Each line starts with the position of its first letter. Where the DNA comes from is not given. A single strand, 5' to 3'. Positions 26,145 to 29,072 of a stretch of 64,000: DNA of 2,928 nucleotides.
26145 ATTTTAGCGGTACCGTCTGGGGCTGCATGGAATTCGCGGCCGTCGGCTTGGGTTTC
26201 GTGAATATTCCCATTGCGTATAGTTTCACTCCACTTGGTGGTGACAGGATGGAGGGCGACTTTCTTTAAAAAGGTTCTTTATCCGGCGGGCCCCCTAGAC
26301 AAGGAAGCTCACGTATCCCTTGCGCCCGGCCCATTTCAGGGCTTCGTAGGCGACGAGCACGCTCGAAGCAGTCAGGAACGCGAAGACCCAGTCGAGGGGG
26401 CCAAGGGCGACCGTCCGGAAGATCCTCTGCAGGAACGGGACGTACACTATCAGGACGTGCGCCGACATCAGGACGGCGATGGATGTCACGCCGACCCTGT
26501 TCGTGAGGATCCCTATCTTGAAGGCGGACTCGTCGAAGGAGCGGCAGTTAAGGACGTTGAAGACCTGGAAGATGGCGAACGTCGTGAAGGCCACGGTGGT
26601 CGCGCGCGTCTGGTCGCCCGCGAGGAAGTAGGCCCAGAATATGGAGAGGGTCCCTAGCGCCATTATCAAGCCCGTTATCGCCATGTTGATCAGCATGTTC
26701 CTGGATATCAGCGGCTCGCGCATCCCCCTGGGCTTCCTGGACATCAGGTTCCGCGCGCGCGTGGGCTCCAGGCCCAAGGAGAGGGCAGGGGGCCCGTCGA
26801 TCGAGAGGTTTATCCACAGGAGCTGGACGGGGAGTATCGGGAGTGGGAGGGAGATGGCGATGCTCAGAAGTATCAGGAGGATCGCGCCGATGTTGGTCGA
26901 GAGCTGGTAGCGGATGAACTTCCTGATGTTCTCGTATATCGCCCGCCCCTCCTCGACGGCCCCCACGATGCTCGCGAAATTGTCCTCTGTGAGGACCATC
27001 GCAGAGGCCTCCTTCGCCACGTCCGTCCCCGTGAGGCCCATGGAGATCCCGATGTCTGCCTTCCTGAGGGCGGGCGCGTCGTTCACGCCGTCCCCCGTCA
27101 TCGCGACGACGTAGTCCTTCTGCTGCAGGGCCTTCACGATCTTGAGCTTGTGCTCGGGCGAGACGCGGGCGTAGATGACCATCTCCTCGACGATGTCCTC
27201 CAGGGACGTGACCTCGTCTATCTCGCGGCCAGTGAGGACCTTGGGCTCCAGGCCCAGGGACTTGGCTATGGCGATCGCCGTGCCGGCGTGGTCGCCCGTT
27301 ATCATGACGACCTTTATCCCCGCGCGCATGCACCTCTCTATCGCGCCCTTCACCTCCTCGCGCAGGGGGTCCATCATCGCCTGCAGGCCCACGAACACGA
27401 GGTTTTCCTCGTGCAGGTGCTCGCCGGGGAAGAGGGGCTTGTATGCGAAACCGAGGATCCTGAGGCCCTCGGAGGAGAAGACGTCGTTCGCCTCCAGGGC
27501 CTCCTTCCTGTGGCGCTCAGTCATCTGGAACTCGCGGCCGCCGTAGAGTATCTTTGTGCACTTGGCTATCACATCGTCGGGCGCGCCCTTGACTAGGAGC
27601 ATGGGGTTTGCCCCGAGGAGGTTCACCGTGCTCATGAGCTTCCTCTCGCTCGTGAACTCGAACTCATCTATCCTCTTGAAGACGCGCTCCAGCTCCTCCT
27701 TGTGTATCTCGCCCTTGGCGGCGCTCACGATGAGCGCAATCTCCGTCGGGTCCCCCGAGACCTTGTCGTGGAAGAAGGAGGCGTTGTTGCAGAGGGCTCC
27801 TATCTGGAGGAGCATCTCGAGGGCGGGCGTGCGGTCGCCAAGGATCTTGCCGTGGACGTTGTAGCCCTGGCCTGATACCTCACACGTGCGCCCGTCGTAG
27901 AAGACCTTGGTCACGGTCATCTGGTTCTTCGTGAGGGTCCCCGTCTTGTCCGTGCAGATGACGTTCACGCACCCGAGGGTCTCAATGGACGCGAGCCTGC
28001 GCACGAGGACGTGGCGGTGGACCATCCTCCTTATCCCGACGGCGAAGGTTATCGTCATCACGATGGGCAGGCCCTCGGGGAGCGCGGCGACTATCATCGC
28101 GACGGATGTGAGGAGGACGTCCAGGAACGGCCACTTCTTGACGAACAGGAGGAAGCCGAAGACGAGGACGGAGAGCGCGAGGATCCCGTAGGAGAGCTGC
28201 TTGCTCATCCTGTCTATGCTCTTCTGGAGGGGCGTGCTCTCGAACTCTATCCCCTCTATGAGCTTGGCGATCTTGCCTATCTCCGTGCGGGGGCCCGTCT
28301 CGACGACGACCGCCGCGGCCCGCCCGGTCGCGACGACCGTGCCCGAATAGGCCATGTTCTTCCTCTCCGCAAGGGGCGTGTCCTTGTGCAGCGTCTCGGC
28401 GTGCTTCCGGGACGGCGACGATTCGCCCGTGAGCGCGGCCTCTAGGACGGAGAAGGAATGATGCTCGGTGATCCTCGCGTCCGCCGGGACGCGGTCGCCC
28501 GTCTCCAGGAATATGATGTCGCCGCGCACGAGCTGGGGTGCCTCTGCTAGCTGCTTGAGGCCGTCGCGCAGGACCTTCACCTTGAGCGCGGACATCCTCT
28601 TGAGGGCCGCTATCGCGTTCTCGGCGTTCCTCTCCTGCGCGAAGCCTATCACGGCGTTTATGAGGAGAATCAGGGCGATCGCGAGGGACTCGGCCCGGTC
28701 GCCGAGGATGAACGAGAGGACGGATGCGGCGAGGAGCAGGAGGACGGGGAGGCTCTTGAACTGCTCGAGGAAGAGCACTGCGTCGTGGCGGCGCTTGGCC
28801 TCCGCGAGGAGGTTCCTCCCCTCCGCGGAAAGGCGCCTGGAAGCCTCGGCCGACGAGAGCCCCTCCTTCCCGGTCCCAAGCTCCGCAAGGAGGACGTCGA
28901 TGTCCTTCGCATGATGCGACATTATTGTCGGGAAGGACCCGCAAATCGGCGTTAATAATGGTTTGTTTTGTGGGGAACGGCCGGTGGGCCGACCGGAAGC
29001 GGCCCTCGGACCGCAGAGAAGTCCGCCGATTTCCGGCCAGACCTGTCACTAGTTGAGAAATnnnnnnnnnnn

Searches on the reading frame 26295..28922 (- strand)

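Call 76: search_protein_families(library=pfam, proteins=[window:26295-28922:-], max_evalue=0.00001)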
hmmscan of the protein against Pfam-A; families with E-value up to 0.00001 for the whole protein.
window:26295-28922:- (875 aa): 5 families
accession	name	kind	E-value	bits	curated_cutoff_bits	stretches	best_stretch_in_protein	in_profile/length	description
PF00122.25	E1-E2_ATPase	-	9.7e-51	172.3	28.1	1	110-302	2-180/181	E1-E2 ATPase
PF00689.26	Cation_ATPase_C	-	1.1e-50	172.3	27.3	1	693-864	1-174/175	Cation transporting ATPase, C-terminus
PF00702.32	Hydrolase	-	7.6e-20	72.5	26.4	1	320-623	2-191/191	haloacid dehalogenase-like hydrolase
PF13246.12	Cation_ATPase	-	1.2e-19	70.5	21.7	1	376-458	1-91/91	Cation transport ATPase (P-type)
PF00690.31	Cation_ATPase_N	-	5.5e-15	55.2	20.4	1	4-70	2-69/69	Cation transporter/ATPase, N-terminus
